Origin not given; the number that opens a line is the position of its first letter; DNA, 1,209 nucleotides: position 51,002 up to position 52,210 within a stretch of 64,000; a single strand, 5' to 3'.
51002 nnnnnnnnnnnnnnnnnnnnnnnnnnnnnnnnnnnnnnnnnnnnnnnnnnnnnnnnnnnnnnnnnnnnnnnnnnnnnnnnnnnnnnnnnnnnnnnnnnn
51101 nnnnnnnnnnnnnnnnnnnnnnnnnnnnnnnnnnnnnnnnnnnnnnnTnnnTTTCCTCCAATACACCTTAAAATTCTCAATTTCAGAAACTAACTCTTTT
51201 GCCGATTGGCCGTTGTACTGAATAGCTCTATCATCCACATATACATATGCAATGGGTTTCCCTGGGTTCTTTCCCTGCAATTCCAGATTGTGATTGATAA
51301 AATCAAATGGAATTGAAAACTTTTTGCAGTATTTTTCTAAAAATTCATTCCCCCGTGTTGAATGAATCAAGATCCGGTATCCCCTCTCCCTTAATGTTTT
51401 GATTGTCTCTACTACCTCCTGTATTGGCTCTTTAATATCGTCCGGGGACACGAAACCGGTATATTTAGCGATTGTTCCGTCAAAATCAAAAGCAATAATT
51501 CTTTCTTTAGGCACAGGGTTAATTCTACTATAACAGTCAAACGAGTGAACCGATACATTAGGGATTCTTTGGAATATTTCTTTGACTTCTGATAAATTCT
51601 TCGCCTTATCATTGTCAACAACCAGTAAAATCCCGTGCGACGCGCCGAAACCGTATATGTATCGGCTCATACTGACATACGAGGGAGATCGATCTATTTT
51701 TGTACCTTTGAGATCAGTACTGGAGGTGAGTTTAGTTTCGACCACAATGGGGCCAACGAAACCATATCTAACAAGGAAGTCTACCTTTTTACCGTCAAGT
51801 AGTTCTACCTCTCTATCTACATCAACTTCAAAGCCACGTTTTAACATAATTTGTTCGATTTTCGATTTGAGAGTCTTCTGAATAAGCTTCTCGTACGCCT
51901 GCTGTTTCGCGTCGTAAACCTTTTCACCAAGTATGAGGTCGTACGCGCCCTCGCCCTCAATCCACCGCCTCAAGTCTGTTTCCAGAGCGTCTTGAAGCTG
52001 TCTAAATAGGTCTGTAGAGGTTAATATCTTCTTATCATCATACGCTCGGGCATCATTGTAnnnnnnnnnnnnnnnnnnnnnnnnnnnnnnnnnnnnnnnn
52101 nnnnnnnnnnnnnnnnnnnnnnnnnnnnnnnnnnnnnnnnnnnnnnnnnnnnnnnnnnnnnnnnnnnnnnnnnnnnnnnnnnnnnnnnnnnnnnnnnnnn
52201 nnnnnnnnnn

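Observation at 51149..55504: Giant NACHT/STAND NTPase with C-terminal PD-(D/E)xK nuclease-like and HAD phosphatase-like modules: candidate undescribed single-gene defence/conflict system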

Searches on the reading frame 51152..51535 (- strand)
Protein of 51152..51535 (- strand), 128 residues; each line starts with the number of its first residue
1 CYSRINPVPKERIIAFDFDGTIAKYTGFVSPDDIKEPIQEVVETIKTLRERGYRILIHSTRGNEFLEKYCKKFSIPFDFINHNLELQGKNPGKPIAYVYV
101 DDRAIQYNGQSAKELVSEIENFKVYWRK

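Call 24: find_homologous_proteins(query=window:51152-51535:-, max_evalue=0.001)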
Query window:51152-51535:- (128 aa): 216 proteins with E <= 0.001 among 220 candidates; the best 120 are listed.
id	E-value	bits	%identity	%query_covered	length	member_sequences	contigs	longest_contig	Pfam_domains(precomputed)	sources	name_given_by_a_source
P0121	6.1e-69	248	88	95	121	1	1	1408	-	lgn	-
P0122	2.1e-67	243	89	95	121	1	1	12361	PF00702.33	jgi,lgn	-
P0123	1.1e-64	234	87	93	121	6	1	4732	PF13419.13,PF00702.33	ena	-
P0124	9.3e-59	215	79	93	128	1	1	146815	PF13419.13,PF00702.33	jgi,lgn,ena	-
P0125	9.0e-58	212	76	95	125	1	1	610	-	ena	-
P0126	1.5e-53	198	70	95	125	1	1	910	-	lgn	-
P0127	3.0e-53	197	68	95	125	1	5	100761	-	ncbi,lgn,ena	ncbi:MAG: HAD hydrolase family protein [Patescibacteria group bacterium]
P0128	3.8e-53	197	72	95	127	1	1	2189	-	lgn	-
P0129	1.1e-52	195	69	95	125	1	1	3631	-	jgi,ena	-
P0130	1.1e-52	195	71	95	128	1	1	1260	-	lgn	-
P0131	2.3e-52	194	66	95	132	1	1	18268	-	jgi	jgi:hydroxymethylpyrimidine pyrophosphatase-like HAD family hydrolase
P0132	2.8e-52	194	68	95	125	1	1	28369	-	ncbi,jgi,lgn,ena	ncbi:MAG: hypothetical protein WC461_03030 [Candidatus Paceibacterota bacterium]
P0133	8.0e-52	192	69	97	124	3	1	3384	-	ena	-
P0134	2.1e-51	191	69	95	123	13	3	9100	-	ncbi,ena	-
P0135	3.7e-51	190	71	91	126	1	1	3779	-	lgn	-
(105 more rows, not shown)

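Call 27: find_encoding_contigs(protein=P0124, flank=8000, max_places=2)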
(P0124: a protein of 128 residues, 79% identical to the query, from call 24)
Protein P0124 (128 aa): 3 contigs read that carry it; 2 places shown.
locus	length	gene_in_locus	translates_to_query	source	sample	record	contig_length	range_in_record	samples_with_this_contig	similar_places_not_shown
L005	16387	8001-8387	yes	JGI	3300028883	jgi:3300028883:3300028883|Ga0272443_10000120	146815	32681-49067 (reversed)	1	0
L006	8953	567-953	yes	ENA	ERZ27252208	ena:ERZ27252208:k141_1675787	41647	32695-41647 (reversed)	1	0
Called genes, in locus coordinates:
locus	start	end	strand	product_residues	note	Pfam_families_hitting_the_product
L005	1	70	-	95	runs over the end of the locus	-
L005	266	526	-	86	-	PF01844:HNH (weak)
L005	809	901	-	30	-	-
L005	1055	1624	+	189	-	PF00717:Peptidase_S24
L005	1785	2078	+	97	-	PF12647:RNHCP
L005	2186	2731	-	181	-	-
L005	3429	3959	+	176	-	-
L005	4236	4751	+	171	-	PF01066:CDP-OH_P_transf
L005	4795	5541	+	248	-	PF13739:PdaC, PF11738:DUF3298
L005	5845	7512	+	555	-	-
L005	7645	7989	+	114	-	PF00903:Glyoxalase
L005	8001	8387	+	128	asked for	PF00702:Hydrolase (faint), PF13419:HAD_2 (faint)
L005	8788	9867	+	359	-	PF01658:Inos-1-P_synth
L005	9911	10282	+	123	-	PF00903:Glyoxalase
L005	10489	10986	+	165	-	-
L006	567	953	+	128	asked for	PF00702:Hydrolase (faint), PF13419:HAD_2 (faint)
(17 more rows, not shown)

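Call 28: find_encoding_contigs(protein=P0122, flank=8000, max_places=2)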
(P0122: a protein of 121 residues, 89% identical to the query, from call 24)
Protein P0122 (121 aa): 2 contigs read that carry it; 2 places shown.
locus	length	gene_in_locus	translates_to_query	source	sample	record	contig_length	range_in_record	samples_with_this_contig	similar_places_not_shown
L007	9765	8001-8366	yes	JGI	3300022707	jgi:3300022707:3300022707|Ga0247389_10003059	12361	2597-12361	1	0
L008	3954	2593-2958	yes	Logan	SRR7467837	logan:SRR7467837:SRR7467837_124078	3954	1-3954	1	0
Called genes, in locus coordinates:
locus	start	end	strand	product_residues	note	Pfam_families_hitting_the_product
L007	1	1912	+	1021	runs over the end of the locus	PF07693:KAP_NTPase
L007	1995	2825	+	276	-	PF01209:Ubie_methyltran (weak), PF07021:MetW (faint), PF13489:Methyltransf_23, PF08241:Methyltransf_11, PF08242:Methyltransf_12, PF13649:Methyltransf_25, PF13847:Methyltransf_31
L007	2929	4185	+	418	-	PF07690:MFS_1, PF11700:ATG22, PF07690:MFS_1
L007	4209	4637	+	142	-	-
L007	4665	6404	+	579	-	PF03235:GmrSD_N, PF07510:GmrSD_C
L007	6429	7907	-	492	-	PF11074:DUF2779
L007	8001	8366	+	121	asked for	PF00702:Hydrolase (faint)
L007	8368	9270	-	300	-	PF00963:Cohesin (weak)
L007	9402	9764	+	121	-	?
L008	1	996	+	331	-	?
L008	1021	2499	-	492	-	PF11074:DUF2779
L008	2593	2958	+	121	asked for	PF00702:Hydrolase (faint)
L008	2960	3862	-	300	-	PF00963:Cohesin (weak)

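Call 49: search_protein_families(library=ncbifam, proteins=[P0241], max_evalue=0.0001)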
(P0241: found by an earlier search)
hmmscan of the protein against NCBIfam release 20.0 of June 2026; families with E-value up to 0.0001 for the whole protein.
P0241 (1308 aa): 1 family
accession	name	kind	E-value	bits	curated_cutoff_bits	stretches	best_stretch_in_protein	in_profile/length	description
NF058535.1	antiphage_EruA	equivalog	8e-10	37.5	1000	1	36-243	17-218/1318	NACHT domain-containing antiphage protein EruA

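Call 58: find_encoding_contigs(protein=P0123, flank=5000, max_places=2)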
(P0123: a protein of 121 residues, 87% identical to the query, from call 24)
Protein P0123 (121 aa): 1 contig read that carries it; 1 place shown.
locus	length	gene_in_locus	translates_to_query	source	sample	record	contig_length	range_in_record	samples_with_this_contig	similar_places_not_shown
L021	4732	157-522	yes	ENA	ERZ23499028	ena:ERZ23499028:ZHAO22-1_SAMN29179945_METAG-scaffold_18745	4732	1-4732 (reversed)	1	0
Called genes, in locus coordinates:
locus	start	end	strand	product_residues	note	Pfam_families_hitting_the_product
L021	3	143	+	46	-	?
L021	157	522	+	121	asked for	PF00702:Hydrolase (faint), PF13419:HAD_2 (faint)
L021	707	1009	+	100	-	-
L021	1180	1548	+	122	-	-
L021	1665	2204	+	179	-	PF01841:Transglut_core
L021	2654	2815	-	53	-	-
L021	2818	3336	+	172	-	PF04229:GrpB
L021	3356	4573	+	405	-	PF07690:MFS_1, PF11700:ATG22, PF07690:MFS_1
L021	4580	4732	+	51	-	?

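Call 66: search_solved_structures(query=A4, max_evalue=0.01, show_alignments=2)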
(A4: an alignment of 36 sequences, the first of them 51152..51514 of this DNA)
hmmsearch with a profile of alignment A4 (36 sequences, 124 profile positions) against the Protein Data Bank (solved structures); distinct sequences matched with E-value up to 0.01: 4.
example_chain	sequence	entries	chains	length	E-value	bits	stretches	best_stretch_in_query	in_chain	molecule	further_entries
2obb_A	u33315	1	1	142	0.00013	25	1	7-101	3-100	Hypothetical protein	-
7mcd_A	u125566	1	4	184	0.0011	22.1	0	36-64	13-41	AI-designed TIM-barrel F15C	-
4xrp_A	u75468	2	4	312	0.007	19.4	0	7-80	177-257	Pnkp1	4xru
9iqw_A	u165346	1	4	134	0.0072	19.4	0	7-121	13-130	Capsule biosynthesis protein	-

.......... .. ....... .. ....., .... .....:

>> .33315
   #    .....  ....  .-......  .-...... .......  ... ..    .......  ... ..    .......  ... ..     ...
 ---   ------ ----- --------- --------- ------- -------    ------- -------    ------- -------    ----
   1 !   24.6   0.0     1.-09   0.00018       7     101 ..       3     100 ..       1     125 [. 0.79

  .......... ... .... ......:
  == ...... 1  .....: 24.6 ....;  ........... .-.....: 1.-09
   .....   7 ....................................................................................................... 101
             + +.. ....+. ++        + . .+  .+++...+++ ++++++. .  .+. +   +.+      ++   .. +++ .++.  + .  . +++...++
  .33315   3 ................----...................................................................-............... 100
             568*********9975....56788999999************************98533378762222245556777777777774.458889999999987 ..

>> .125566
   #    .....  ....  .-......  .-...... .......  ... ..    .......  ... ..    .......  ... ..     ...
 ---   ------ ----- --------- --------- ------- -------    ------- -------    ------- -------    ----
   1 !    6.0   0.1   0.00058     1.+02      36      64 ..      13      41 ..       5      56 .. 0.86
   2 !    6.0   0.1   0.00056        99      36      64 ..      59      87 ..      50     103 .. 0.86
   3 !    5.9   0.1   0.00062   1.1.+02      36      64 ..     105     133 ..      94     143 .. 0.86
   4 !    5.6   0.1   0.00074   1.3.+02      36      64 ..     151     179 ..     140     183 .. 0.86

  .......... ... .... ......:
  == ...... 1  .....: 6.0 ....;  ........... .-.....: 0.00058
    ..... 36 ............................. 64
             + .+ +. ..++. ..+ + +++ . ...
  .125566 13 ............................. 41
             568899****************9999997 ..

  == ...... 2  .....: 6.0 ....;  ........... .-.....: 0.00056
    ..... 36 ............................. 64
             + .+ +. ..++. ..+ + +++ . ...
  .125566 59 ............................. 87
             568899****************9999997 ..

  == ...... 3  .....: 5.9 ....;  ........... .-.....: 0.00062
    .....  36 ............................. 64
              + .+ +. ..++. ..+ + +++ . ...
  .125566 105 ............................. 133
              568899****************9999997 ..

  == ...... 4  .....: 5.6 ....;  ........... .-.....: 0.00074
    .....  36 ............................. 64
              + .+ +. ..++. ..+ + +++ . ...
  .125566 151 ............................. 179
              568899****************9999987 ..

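Call 67: search_protein_families(library=pfam, alignment_id=A4, max_evalue=0.01)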
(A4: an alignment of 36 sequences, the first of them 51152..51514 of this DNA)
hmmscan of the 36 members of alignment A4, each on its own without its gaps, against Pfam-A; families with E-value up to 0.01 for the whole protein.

A. member 1, window:51152-51514:- (121 aa): 6 families
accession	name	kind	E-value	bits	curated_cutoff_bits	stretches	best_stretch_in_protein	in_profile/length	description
PF13419.12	HAD_2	-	2.9e-06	28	23.8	1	29-88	79-140/178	Haloacid dehalogenase-like hydrolase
PF00702.32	Hydrolase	-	3.2e-05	24.9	26.4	0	26-90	95-158/191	haloacid dehalogenase-like hydrolase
PF08282.18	Hydrolase_3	-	0.00018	21.7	20.9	1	7-76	1-62/255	haloacid dehalogenase-like hydrolase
PF13344.12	Hydrolase_6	-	0.0007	20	27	1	7-66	1-51/101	Haloacid dehalogenase-like hydrolase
PF25109.1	HAD_PNKP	-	0.00098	19.7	27.6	1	6-63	3-64/143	Polynucleotide kinase PNKP phosphatase domain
PF08645.17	PNK3P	-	0.0025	18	22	1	5-59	1-59/161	Polynucleotide kinase 3 phosphatase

B. families by the number of members that match (of 36 scanned): 11 families
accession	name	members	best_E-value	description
PF00702.32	Hydrolase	29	1.3e-06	haloacid dehalogenase-like hydrolase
PF13419.12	HAD_2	19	2.5e-07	Haloacid dehalogenase-like hydrolase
PF25109.1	HAD_PNKP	14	0.00026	Polynucleotide kinase PNKP phosphatase domain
PF13344.12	Hydrolase_6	13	0.00011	Haloacid dehalogenase-like hydrolase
PF08282.18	Hydrolase_3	8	3e-05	haloacid dehalogenase-like hydrolase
PF08645.17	PNK3P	4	0.00076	Polynucleotide kinase 3 phosphatase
PF18143.6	HAD_SAK_2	3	0.0014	HAD domain in Swiss Army Knife RNA repair proteins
PF18121.7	TFA2_Winged_2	3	0.0049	TFA2 Winged helix domain 2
PF12710.13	HAD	1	0.007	haloacid dehalogenase-like hydrolase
PF08534.16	Redoxin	1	0.0082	Redoxin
PF24694.1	LNS2_PITM1-3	1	0.0088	PITM 1-3, LNS2 domain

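Call 84: search_protein_families(library=padloc, proteins=[P0241], max_evalue=0.01)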
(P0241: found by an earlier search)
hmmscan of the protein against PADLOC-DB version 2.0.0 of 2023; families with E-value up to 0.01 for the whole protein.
P0241 (1308 aa): 1 family
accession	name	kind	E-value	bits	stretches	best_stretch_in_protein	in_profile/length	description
PDLC04140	mad8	-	0.0058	14.2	0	40-81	24-58/314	mads_8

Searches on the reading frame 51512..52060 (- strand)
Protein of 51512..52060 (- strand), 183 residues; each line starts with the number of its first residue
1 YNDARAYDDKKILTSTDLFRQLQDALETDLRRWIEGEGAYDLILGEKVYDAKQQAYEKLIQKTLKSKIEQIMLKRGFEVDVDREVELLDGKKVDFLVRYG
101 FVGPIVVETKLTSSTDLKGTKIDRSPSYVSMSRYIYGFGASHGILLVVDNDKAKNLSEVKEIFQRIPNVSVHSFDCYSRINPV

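Call 29: predict_structure(alignment_id=A1)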
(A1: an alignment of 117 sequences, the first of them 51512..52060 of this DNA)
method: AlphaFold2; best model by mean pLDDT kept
length: 183 residues; sequences in the alignment: 117
mean_pLDDT: 85.5   pTM: 0.83
mean pLDDT of the five models: 85.5, 84.8, 84.5, 81.8, 81.2
residues with pLDDT >= 90: 104; 70-90: 50; 50-70: 19; < 50: 10
segments of 3 or more residues with pLDDT < 50: 1-8
pLDDT, mean of each block of 10 residues (from residue 1): 45 93 96 91 70 80 93 95 65 86 93 89 92 87 95 93 97 88 56
secondary structure, 60 per line:
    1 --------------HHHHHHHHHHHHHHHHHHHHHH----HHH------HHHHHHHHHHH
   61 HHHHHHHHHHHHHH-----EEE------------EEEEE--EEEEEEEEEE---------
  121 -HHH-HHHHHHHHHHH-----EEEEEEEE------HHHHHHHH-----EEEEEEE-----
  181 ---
elements in order: H15-36 H50-74 E80-82 E95-99 E102-111 H126-136 E142-149 H156-163 E169-175

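Call 80: search_protein_representatives(protein=window:51512-52060:-)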
Query: 183 residues. Proteins with E-value up to 0.001 (for the whole library): 298; up to 1e-10: 231; up to 1e-30: 33. The best 150 are listed.
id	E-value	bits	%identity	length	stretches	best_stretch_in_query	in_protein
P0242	1.5e-70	252.9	65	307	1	1-178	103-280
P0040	2.9e-66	238.9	59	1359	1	1-180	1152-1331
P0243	5.1e-65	234.9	61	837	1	1-178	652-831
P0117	2.9e-64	232.4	60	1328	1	1-177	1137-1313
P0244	1.0e-59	217.6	60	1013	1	1-177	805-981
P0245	9.8e-59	214.4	59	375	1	1-177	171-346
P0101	1.7e-58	213.6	58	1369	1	1-177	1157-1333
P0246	2.7e-56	206.5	55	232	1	1-176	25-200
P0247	1.4e-54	200.9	55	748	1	1-175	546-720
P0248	2.9e-54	199.8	53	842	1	1-178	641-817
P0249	4.1e-54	199.3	55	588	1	1-173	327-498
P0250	3.3e-53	196.4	53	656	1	1-178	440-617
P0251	4.5e-53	196.0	55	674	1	2-178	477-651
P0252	6.4e-52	192.2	54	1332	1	16-179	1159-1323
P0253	3.7e-49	183.2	48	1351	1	1-179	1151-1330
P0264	1.7e-39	151.8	43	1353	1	1-177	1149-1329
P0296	2.0e-22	96.2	37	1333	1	3-170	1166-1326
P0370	8.2e-16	74.7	35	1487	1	11-177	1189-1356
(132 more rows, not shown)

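Call 84: search_protein_families(library=padloc, proteins=[P0370], max_evalue=0.01)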
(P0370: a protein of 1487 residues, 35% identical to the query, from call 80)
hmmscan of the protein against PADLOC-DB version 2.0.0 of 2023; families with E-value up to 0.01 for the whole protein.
P0370 (1487 aa): 1 family
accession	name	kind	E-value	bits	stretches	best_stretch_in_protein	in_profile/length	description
PDLC04140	mad8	-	0.00022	18.8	1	37-90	17-68/314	mads_8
